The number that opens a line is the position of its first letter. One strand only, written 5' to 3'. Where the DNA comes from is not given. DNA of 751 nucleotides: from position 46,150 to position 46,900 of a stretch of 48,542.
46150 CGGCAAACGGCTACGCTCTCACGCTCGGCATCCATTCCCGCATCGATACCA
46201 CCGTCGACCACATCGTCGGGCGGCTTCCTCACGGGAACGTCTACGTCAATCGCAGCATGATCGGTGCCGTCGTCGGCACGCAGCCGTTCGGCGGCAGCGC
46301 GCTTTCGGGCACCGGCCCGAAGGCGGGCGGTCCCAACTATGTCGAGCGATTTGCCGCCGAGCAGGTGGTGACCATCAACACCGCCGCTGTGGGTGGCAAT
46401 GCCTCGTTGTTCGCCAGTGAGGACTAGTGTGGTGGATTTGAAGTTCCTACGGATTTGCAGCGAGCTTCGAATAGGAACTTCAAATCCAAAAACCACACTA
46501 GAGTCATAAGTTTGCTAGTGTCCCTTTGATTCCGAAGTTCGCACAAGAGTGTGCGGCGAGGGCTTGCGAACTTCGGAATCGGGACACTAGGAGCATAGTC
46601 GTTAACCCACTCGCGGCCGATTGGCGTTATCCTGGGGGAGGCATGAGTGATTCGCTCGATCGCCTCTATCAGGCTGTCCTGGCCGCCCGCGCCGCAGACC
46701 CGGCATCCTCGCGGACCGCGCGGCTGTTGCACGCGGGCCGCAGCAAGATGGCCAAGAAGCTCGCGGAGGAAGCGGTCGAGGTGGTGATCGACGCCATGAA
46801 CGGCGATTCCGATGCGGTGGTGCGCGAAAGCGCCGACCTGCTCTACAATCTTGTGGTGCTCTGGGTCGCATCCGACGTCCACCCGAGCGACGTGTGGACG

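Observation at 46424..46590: Two tandem ~77-nt perfect hairpin elements after putA whose stems differ by compensatory substitutions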

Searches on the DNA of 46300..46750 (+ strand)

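Call 9: search_rna_families(source=window, start=46300, end=46750, threshold=evalue, max_evalue=10)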
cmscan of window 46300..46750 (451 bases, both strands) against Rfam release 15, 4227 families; matches with E-value up to 10: 9.
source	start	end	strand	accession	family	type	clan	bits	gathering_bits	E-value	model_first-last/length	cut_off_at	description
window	46512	46597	-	RF04211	MIR5185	Gene; miRNA;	-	27.2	101.7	0.0034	1-111/111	no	MIR5185 microRNA precursor family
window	46510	46597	+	RF03656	mir-2432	Gene; miRNA;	-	24.2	100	0.013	1-68/68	no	mir-2432 microRNA precursor family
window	46418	46507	-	RF00637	mir-276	Gene; miRNA;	-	23.9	62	0.0015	1-90/90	no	mir-276 microRNA precursor family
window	46435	46486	+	RF00637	mir-276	Gene; miRNA;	-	20.1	62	0.021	22-71/90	no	mir-276 microRNA precursor family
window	46424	46501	+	RF04134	MIR7504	Gene; miRNA;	-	19.9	83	0.68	1-124/124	no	MIR7504 microRNA precursor family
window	46436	46484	-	RF04035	mir-7910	Gene; miRNA;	-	15.8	83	7.9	1-61/61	no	mir-7910 microRNA precursor family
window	46419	46481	+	RF02470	Ms_IGR-8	Gene; sRNA;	-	14.4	44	1.4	1-63/63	no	Mycobacterium sRNA Ms_IGR-8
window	46432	46491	+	RF04255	MIR8001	Gene; miRNA;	-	14.4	90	8.7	1-67/67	no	MIR8001 microRNA precursor family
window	46385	46477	+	RF02166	PVT1_3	Gene; lncRNA;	-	9.7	45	4.2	1-95/95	no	Pvt1 oncogene conserved region 3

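Call 10: search_dna_similar(query=window:46410-46610:+, collection=plasmids, mode=distant, max_evalue=0.001, max_rows=40)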
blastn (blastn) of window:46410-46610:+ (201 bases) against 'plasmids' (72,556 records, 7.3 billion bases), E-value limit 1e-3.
Records with a match: 9; places in all: 9; records where one place covers at least 80% of the query: 0.
Best place of each record, by identity: 80-90% 9.
By first word of the organism name: Roseibium 4; Labrenzia 4; Bradyrhizobium 1.
By predicted mobility (MOB-suite, as given by PLSDB): non-mobilizable 8; conjugative 1.
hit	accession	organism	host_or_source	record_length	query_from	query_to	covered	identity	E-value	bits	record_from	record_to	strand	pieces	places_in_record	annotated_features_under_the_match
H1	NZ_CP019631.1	Roseibium algicola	Rhodosorus marinus,cell culture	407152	70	132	31%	82.8%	2e-7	64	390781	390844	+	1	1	none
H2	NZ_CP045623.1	Roseibium aggregatum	-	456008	70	132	31%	82.8%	2e-7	64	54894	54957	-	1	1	none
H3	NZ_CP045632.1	Roseibium aggregatum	-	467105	70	132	31%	82.8%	2e-7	64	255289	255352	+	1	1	none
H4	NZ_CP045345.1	Labrenzia sp. THAF187b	pure culture,Surface of a polyethylene ...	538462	70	132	31%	82.8%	2e-7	64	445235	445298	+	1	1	none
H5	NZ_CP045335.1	Labrenzia sp. THAF191a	pure culture,Surface of a polyethylene ...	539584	70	132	31%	82.8%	2e-7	64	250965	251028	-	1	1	none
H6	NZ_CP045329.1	Labrenzia sp. THAF191b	pure culture,Surface of a polyethylene ...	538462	70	132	31%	82.8%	2e-7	64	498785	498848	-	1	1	none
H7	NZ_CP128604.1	Roseibium aggregatum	cell culture,marine biofilms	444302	70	132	31%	82.8%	2e-7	64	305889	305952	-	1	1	none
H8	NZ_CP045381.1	Labrenzia sp. THAF35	pure culture,Surface of a polyethylene ...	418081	70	132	31%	81.3%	2e-6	59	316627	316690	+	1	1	none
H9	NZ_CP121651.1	Bradyrhizobium sp. CB82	Stylosanthes guianensis,cell culture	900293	123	179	28%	82.5%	3e-5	55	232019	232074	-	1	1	hypothetical protein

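Call 12: get_annotated_region(hit=H1, flank=1500)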
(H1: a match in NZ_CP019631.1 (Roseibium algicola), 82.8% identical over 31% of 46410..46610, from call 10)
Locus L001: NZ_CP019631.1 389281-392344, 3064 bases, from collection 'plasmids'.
description: Roseibium algicola strain RMAR6-6 plasmid unnamed1, complete sequence
organism: Roseibium algicola (NCBI taxid 2857014)
taxonomy: Bacteria; Pseudomonadota; Alphaproteobacteria; Hyphomicrobiales; Stappiaceae; Roseibium; Roseibium algicola
host: -; source: Rhodosorus marinus,cell culture; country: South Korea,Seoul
typing (MOB-suite, as given by PLSDB): non-mobilizable
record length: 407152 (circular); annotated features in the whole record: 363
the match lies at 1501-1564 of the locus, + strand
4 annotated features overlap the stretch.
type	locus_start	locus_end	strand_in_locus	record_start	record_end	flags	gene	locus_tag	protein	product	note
CDS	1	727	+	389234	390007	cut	-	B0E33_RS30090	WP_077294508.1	cyclase family protein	-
CDS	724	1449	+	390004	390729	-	-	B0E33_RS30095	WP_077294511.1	SDR family oxidoreductase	-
CDS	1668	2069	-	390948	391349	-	-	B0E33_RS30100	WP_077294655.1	thioesterase family protein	-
CDS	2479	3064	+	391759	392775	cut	-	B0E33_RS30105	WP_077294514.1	TRAP transporter substrate-binding protein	-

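Call 13: get_annotated_region(hit=H9, flank=1500)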
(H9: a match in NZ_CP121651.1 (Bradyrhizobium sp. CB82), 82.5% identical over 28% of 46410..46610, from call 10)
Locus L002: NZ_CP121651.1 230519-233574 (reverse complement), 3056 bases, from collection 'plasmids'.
description: Bradyrhizobium sp. CB82 plasmid pCB82_1, complete sequence
organism: Bradyrhizobium sp. CB82 (NCBI taxid 3039159)
taxonomy: Bacteria; Pseudomonadota; Alphaproteobacteria; Hyphomicrobiales; Nitrobacteraceae; Bradyrhizobium; Bradyrhizobium sp. CB82
host: -; source: Stylosanthes guianensis,cell culture; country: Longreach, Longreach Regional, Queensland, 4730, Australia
typing (MOB-suite, as given by PLSDB): conjugative; replicon rep_cluster_506; relaxase MOBP; mating-pair formation MPF_T
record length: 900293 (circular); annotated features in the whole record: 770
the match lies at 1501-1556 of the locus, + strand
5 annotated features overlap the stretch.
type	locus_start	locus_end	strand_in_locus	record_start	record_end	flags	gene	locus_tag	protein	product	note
CDS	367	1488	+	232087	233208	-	-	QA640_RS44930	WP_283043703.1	hypothetical protein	-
CDS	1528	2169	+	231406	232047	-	-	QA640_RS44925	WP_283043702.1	hypothetical protein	-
CDS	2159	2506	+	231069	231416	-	-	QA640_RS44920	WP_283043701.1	hypothetical protein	-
CDS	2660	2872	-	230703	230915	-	-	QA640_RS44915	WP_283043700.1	hypothetical protein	-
CDS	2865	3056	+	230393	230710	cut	-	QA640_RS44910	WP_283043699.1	hypothetical protein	-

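Call 18: search_dna_similar(query=L001:1440-1620:+, collection=plasmids, mode=distant, max_evalue=0.01, max_rows=60)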
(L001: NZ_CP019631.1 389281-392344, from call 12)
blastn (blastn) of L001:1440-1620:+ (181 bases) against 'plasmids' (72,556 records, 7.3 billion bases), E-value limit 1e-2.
Records with a match: 30; places in all: 39; records where one place covers at least 80% of the query: 10.
Best place of each record, by identity: >=99% 7; 95-99% 12; 90-95% 7; 80-90% 1; 60-80% 3.
By first word of the organism name: Agrobacterium 10; Roseibium 6; Labrenzia 4; Sphingopyxis 2; Rhizobium 2; Allorhizobium 2; Sphingomonadaceae 2; Sphingobium 1; Aminobacter 1.
By predicted mobility (MOB-suite, as given by PLSDB): non-mobilizable 15; conjugative 15.
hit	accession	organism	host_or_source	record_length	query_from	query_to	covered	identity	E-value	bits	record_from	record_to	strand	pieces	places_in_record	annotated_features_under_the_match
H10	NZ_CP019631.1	Roseibium algicola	Rhodosorus marinus,cell culture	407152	1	181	100%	100.0%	2e-87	327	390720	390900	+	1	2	SDR family oxidoreductase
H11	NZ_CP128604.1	Roseibium aggregatum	cell culture,marine biofilms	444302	1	181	100%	100.0%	2e-87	327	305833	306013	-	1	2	SDR family oxidoreductase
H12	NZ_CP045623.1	Roseibium aggregatum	-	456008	1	181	100%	99.4%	1e-85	323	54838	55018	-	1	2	SDR family oxidoreductase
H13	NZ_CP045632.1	Roseibium aggregatum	-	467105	1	181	100%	99.4%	1e-85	323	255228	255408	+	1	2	SDR family oxidoreductase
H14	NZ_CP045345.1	Labrenzia sp. THAF187b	pure culture,Surface of a polyethylene ...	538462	1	181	100%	99.4%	1e-85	323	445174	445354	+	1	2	SDR family oxidoreductase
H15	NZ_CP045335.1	Labrenzia sp. THAF191a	pure culture,Surface of a polyethylene ...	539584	1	181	100%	99.4%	1e-85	323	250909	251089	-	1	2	SDR family oxidoreductase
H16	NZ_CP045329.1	Labrenzia sp. THAF191b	pure culture,Surface of a polyethylene ...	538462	1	181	100%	99.4%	1e-85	323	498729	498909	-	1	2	SDR family oxidoreductase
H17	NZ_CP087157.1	Roseibium aggregatum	cell culture,seawater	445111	1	181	100%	98.3%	5e-83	314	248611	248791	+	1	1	SDR family oxidoreductase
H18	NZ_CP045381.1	Labrenzia sp. THAF35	pure culture,Surface of a polyethylene ...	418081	1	181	100%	97.8%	7e-82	309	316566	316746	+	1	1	SDR family oxidoreductase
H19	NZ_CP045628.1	Roseibium aggregatum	-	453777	1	179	99%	97.8%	8e-81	306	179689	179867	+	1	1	SDR family oxidoreductase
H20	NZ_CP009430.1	Sphingopyxis macrogoltabida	soil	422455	9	84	42%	78.2%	2e-5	56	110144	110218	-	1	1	none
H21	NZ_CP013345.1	Sphingopyxis macrogoltabida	whole organism,activated sludge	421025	9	84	42%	78.2%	2e-5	56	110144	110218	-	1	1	none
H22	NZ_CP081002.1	Sphingobium sp. V4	cell culture,soil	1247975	98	173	42%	77.2%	2e-5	55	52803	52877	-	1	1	record has no annotation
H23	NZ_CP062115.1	Aminobacter sp. SR38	bacterial pure culture,soil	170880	56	102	26%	85.1%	1e-3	51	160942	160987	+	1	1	none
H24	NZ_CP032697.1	Rhizobium jaguaris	Calliandra grandiflora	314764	145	174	17%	96.7%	1e-3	51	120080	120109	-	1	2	IS630 family transposase | DUF6074 family protein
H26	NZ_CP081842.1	Agrobacterium vitis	Vitis,Cell culture,South Africa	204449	145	174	17%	96.7%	1e-3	51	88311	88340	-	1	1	IS630 family transposase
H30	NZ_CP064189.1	Rhizobium sp. 007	Onobrychis viciifolia,cell culture,root ...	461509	145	174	17%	96.7%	1e-3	51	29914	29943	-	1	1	IS630 family transposase | tyrosine-type recombinase/integrase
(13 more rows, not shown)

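Call 19: get_annotated_region(hit=H26, flank=2000)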
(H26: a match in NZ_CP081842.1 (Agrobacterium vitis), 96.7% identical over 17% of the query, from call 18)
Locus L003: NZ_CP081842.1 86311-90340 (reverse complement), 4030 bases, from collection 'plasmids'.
description: Agrobacterium vitis strain F2/5 plasmid unnamed4, complete sequence
organism: Agrobacterium vitis (NCBI taxid 373)
taxonomy: Bacteria; Pseudomonadota; Alphaproteobacteria; Hyphomicrobiales; Rhizobiaceae; Agrobacterium; Agrobacterium vitis
host: -; source: Vitis,Cell culture,South Africa; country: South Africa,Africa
typing (MOB-suite, as given by PLSDB): conjugative; relaxase MOBQ; mating-pair formation MPF_T
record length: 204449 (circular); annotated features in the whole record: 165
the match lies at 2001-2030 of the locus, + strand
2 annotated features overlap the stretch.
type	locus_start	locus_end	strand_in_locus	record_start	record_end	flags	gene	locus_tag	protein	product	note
CDS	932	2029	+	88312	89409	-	-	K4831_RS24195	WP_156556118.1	IS630 family transposase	-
CDS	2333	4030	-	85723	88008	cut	-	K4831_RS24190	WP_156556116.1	methyl-accepting chemotaxis protein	GO:0007165 - signal transduction [Evidence IEA]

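Call 20: get_annotated_region(hit=H20, flank=1500)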
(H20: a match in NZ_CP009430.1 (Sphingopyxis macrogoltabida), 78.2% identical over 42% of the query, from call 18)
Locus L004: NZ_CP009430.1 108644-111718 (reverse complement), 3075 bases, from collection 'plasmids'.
description: Sphingopyxis macrogoltabida strain 203 plasmid unnamed, complete sequence
organism: Sphingopyxis macrogoltabida (NCBI taxid 33050)
taxonomy: Bacteria; Pseudomonadota; Alphaproteobacteria; Sphingomonadales; Sphingomonadaceae; Sphingopyxis; Sphingopyxis macrogoltabida
host: -; source: soil; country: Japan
typing (MOB-suite, as given by PLSDB): non-mobilizable; mating-pair formation MPF_F
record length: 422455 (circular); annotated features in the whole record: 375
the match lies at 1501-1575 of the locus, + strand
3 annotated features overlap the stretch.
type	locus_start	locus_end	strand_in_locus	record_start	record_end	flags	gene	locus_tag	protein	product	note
CDS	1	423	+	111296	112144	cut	-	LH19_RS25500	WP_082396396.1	isocitrate lyase/PEP mutase family protein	-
CDS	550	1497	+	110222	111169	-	-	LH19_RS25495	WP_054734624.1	SMP-30/gluconolactonase/LRE family protein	-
CDS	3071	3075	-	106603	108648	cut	-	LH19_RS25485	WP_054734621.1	NADPH-dependent 2,4-dienoyl-CoA reductase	GO:0033543 - fatty acid beta-oxidation, unsaturated, even number, reductase/isomerase pathway [Evidence IEA]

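Call 24: search_dna_similar(query=window:46556-46596:+, collection=plasmids, mode=distant, max_evalue=10, max_rows=40)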
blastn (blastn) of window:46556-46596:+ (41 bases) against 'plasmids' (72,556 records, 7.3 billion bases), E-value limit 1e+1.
Records with a match: 15; places in all: 17; records where one place covers at least 80% of the query: 2.
Best place of each record, by identity: >=99% 1; 95-99% 8; 90-95% 1; 80-90% 5.
By first word of the organism name: Sinorhizobium 4; Roseomonas 2; Bradyrhizobium 1; Natronorubrum 1; Fulvitalea 1; Streptomyces 1; Komagataeibacter 1; Bacillus 1; Halobellus 1; Mesorhizobium 1; and 1 more.
By predicted mobility (MOB-suite, as given by PLSDB): non-mobilizable 12; conjugative 3.
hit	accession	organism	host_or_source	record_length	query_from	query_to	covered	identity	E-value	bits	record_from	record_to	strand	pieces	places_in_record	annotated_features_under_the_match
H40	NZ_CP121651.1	Bradyrhizobium sp. CB82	Stylosanthes guianensis,cell culture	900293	1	33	80%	84.8%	5e-1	38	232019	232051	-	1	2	hypothetical protein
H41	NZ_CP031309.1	Natronorubrum bangense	Cell culture,The Bange salt-alkaline ...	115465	8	40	80%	81.8%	6e+0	34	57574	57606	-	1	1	MFS transporter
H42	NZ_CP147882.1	Roseomonas mucosa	cell culture,Styx glacier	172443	11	36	63%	92.3%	1e-1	39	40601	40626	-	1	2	hypothetical protein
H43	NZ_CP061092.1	Roseomonas marmotae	Marmota himalayana,pure culture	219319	13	39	66%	88.9%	2e+0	37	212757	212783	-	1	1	IS630 family transposase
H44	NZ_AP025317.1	Fulvitalea axinellae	-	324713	12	38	66%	88.9%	2e+0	37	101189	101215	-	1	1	phnW: 2-aminoethylphosphonate--pyruvate transaminase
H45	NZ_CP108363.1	Streptomyces sp. NBC_01343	-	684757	12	39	68%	85.7%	6e+0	34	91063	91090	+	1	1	IS630 family transposase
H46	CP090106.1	Sinorhizobium meliloti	Medicago,Cell culture,Plant nodule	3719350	9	31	56%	95.7%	5e-1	38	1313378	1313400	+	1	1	none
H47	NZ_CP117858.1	Komagataeibacter oboediens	Cell culture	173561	14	35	54%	95.5%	2e+0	37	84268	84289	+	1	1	IS630 family transposase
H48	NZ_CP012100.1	Bacillus thuringiensis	whole organism,soil sample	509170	21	41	51%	95.2%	6e+0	35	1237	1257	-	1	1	restriction endonuclease subunit S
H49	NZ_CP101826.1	Halobellus ramosii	cell cuture,a brine sample of the ...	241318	7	27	51%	95.2%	6e+0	35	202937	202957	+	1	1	hypothetical protein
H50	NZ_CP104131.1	Sinorhizobium sp. K101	Phaseolus vulgaris,cell ...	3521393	9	29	51%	95.2%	6e+0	35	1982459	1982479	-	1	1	none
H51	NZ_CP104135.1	Sinorhizobium sp. C101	Phaseolus vulgaris,cell ...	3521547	9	29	51%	95.2%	6e+0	35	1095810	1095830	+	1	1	none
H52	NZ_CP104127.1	Sinorhizobium sp. M103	Phaseolus vulgaris,cell ...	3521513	9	29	51%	95.2%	6e+0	35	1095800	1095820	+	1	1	none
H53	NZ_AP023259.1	Mesorhizobium sp. L-2-11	Lotus japonicus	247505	13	33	51%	95.2%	6e+0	35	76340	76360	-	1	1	none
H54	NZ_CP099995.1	Halorussus salilacus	cell culture,Substrate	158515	12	29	44%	100.0%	6e+0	34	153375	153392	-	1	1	hypothetical protein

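Call 25: search_dna_similar(query=window:46466-46506:+, collection=plasmids, mode=distant, max_evalue=10, max_rows=40)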
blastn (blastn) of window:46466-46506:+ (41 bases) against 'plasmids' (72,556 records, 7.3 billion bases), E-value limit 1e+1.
Records with a match: 21; places in all: 21; records where one place covers at least 80% of the query: 1.
Best place of each record, by identity: 95-99% 1; 90-95% 13; 80-90% 7.
By first word of the organism name: Roseibium 4; Labrenzia 4; Natrarchaeobaculum 2; Sphingopyxis 2; Ochrobactrum 1; Haliovirga 1; Agrobacterium 1; Mycoplasmopsis 1; Rossellomorea 1; Borrelia 1; and 3 more.
By predicted mobility (MOB-suite, as given by PLSDB): non-mobilizable 20; conjugative 1.
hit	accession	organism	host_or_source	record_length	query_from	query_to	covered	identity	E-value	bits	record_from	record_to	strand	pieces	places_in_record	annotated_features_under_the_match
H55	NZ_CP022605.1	Ochrobactrum quorumnocens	cell culture,rhizosphere of potato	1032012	7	41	85%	82.9%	6e+0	34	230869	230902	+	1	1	record has no annotation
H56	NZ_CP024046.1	Natrarchaeobaculum sulfurireducens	Kulunda Steppe hypersaline lake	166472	10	41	78%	84.8%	6e+0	35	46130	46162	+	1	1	AsnC family transcriptional regulator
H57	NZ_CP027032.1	Natrarchaeobaculum sulfurireducens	Shar-Burdiin hypersaline soda lake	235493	10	41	78%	84.8%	6e+0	35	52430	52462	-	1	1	AsnC family transcriptional regulator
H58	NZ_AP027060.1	Haliovirga abyssi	-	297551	4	34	76%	83.9%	6e+0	35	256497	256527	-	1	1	hypothetical protein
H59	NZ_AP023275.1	Agrobacterium vitis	Vitis vinifera,grapevine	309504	14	40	66%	89.3%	6e+0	35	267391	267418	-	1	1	hypothetical protein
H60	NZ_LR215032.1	Mycoplasmopsis gallopavonis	Bird (Turkey),Air sacs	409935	1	28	68%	85.7%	6e+0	34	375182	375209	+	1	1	PfkB family carbohydrate kinase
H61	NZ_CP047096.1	Rossellomorea marisflavi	cell culture,soil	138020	14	41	68%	85.7%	6e+0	34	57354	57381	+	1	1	helicase-related protein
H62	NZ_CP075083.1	Borrelia coriaceae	Ornithodoros coriaceus,tick tissue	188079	18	41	59%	92.0%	6e+0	34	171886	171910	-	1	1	none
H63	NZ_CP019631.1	Roseibium algicola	Rhodosorus marinus,cell culture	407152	14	37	59%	91.7%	2e+0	36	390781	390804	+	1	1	none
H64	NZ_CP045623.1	Roseibium aggregatum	-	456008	14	37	59%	91.7%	2e+0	36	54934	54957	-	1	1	none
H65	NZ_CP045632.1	Roseibium aggregatum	-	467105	14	37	59%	91.7%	2e+0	36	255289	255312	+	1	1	none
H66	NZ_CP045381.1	Labrenzia sp. THAF35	pure culture,Surface of a polyethylene ...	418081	14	37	59%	91.7%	2e+0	36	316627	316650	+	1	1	none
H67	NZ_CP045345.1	Labrenzia sp. THAF187b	pure culture,Surface of a polyethylene ...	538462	14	37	59%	91.7%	2e+0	36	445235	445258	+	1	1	none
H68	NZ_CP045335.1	Labrenzia sp. THAF191a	pure culture,Surface of a polyethylene ...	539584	14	37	59%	91.7%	2e+0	36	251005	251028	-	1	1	none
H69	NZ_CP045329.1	Labrenzia sp. THAF191b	pure culture,Surface of a polyethylene ...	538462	14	37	59%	91.7%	2e+0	36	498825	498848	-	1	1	none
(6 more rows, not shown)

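Call 38: get_annotated_region(hit=H24, flank=1800)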
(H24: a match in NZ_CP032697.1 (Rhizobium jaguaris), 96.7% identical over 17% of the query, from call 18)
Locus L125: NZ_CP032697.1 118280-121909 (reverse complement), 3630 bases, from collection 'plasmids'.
description: Rhizobium jaguaris strain CCGE525 plasmid pRCCGE525a, complete sequence
organism: Rhizobium jaguaris (NCBI taxid 1312183)
taxonomy: Bacteria; Pseudomonadota; Alphaproteobacteria; Hyphomicrobiales; Rhizobiaceae; Rhizobium; Rhizobium jaguaris
host: -; source: Calliandra grandiflora; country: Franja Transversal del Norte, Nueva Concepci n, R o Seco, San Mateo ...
typing (MOB-suite, as given by PLSDB): conjugative; replicon rep_cluster_492; relaxase MOBP; mating-pair formation MPF_T
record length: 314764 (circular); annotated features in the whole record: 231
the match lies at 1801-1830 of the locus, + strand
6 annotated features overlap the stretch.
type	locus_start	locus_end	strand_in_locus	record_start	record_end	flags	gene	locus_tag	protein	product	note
CDS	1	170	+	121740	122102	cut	-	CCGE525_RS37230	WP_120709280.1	DUF736 family protein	-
CDS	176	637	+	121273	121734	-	-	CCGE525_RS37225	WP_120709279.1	thermonuclease family protein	-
CDS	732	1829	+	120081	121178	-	-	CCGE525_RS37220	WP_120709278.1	IS630 family transposase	-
CDS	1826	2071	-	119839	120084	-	-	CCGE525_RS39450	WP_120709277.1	DUF6074 family protein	-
CDS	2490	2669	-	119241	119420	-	-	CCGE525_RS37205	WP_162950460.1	hypothetical protein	-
CDS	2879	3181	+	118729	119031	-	-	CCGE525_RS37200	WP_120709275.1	hypothetical protein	-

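Call 39: get_annotated_region(hit=H30, flank=1800)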
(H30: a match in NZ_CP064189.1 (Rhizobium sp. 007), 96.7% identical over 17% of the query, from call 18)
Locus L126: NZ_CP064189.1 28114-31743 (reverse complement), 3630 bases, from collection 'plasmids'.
description: Rhizobium sp. 007 plasmid unnamed2
organism: Rhizobium sp. 007 (NCBI taxid 2785056)
taxonomy: Bacteria; Pseudomonadota; Alphaproteobacteria; Hyphomicrobiales; Rhizobiaceae; Rhizobium; Rhizobium sp. 007
host: -; source: Onobrychis viciifolia,cell culture,root nodule; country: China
typing (MOB-suite, as given by PLSDB): conjugative; relaxase MOBP; mating-pair formation MPF_T
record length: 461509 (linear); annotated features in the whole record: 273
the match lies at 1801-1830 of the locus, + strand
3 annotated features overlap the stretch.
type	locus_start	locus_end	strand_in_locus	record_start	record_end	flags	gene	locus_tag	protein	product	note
CDS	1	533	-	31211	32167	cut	-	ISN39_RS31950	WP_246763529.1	tyrosine-type recombinase/integrase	GO:0015074 - DNA integration [Evidence IEA]; GO:0006310 - DNA recombination [Evidence IEA]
CDS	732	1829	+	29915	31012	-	-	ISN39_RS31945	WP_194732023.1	IS630 family transposase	-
CDS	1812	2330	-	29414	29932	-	-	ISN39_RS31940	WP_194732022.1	tyrosine-type recombinase/integrase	GO:0015074 - DNA integration [Evidence IEA]; GO:0006310 - DNA recombination [Evidence IEA]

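Call 55: get_annotated_region(hit=H47, flank=1600)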
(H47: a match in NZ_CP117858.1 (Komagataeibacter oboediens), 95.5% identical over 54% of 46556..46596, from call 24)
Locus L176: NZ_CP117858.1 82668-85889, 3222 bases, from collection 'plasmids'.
description: Komagataeibacter oboediens strain NCIB 8034 plasmid pKOB2, complete sequence
organism: Komagataeibacter oboediens (NCBI taxid 65958)
taxonomy: Bacteria; Pseudomonadota; Alphaproteobacteria; Rhodospirillales; Acetobacteraceae; Komagataeibacter; Komagataeibacter oboediens
host: -; source: Cell culture; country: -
typing (MOB-suite, as given by PLSDB): conjugative; relaxase MOBF,MOBP; mating-pair formation MPF_I
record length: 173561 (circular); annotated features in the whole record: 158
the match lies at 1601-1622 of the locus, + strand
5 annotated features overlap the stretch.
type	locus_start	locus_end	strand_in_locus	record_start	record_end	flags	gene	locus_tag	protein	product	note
CDS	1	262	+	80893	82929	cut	-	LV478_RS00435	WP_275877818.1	hypothetical protein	-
CDS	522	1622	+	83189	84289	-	-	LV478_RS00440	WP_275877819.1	IS630 family transposase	-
CDS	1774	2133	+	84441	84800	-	-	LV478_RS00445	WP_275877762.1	transposase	-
CDS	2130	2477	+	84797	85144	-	tnpB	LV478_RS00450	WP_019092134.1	IS66 family insertion sequence element accessory protein TnpB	-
CDS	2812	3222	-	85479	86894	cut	-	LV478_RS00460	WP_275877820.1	IS4 family transposase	-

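Call 56: get_annotated_region(hit=H43, flank=1600)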
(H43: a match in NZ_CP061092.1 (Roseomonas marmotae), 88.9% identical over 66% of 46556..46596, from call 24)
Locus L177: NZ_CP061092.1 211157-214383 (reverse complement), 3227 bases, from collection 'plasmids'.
description: Roseomonas marmotae strain 1318 plasmid p1318-1
organism: Roseomonas marmotae (NCBI taxid 2768161)
taxonomy: Bacteria; Pseudomonadota; Alphaproteobacteria; Rhodospirillales; Acetobacteraceae; Roseomonas; Roseomonas marmotae
host: -; source: Marmota himalayana,pure culture; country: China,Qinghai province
typing (MOB-suite, as given by PLSDB): non-mobilizable
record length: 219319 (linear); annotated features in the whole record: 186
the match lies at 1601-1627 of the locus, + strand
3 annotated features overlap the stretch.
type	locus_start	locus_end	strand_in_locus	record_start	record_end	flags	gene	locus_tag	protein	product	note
CDS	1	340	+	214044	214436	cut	-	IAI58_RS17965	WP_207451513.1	periplasmic heavy metal sensor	-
CDS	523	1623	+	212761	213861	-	-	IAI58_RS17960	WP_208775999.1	IS630 family transposase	-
CDS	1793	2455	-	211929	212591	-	-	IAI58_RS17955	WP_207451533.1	calcium-binding protein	-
